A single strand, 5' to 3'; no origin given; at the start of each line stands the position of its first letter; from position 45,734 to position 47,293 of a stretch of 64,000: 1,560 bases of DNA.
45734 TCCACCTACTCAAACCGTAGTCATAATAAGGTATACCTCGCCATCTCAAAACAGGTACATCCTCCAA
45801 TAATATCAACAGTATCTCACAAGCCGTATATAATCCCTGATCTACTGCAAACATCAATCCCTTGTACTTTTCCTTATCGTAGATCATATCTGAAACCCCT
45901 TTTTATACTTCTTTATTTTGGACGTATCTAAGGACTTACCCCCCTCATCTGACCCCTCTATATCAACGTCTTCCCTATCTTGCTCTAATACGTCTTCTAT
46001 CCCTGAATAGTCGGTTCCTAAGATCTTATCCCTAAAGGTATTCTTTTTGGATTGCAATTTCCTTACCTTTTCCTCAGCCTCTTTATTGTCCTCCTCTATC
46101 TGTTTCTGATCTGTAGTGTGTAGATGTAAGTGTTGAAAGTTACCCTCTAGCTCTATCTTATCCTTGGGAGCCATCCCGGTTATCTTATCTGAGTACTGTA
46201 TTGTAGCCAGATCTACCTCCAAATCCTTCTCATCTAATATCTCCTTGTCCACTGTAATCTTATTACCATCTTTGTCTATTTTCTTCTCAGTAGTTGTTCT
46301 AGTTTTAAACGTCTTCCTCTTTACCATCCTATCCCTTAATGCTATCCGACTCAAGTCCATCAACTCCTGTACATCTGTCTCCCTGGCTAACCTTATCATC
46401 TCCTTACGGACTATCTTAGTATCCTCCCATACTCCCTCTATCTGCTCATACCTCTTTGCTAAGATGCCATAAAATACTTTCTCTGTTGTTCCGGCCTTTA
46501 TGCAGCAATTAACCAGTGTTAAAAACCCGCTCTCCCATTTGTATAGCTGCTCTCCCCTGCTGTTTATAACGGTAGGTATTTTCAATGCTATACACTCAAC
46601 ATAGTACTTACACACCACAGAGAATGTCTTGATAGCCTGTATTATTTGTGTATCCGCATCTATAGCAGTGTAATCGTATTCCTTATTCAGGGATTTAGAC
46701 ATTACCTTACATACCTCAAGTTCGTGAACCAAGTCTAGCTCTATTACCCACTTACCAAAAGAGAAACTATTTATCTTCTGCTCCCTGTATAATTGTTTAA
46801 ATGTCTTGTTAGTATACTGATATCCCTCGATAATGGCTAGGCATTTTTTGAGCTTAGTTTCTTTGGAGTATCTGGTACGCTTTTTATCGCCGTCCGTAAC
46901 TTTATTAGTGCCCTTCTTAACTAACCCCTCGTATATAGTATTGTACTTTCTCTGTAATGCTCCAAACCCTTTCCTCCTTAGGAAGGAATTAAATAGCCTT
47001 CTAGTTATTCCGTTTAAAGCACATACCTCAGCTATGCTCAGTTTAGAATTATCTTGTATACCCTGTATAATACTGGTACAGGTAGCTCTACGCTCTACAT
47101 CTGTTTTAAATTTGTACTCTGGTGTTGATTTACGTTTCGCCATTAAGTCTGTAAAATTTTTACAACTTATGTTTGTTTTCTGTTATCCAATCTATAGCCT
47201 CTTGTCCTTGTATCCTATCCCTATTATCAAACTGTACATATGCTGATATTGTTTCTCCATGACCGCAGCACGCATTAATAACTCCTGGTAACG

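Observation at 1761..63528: Genome-wide 15-bp palindrome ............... marking gene junctions: candidate undescribed phage site system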

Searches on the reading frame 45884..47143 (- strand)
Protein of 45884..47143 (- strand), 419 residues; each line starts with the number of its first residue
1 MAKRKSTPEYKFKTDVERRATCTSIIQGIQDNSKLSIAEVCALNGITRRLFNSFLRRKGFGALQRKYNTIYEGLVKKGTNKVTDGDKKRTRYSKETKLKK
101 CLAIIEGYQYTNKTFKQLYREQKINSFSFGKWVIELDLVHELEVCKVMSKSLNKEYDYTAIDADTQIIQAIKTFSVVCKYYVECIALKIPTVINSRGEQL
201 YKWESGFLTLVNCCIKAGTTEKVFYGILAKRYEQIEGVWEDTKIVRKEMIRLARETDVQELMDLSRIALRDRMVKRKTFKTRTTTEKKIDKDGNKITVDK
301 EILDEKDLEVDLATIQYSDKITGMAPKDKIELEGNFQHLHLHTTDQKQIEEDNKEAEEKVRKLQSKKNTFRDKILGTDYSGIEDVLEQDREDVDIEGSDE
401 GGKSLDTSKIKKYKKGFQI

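Call 7: search_protein_families(library=pfam, proteins=[window:45884-47143:-])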
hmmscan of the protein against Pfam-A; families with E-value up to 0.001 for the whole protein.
window:45884-47143:- (419 aa): 0 families

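Call 9: search_protein_families(library=phrogs, proteins=[window:45884-47143:-])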
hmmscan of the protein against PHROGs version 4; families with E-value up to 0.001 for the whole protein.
window:45884-47143:- (419 aa): 0 families

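Call 55: find_homologous_proteins(query=window:45884-47143:-, max_evalue=0.001)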
Query window:45884-47143:- (419 aa): 1 proteins with E <= 0.001 among 4548 candidates.
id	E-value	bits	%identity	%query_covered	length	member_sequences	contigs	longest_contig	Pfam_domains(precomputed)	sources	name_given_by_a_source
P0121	5.1e-271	916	100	100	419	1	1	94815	-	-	-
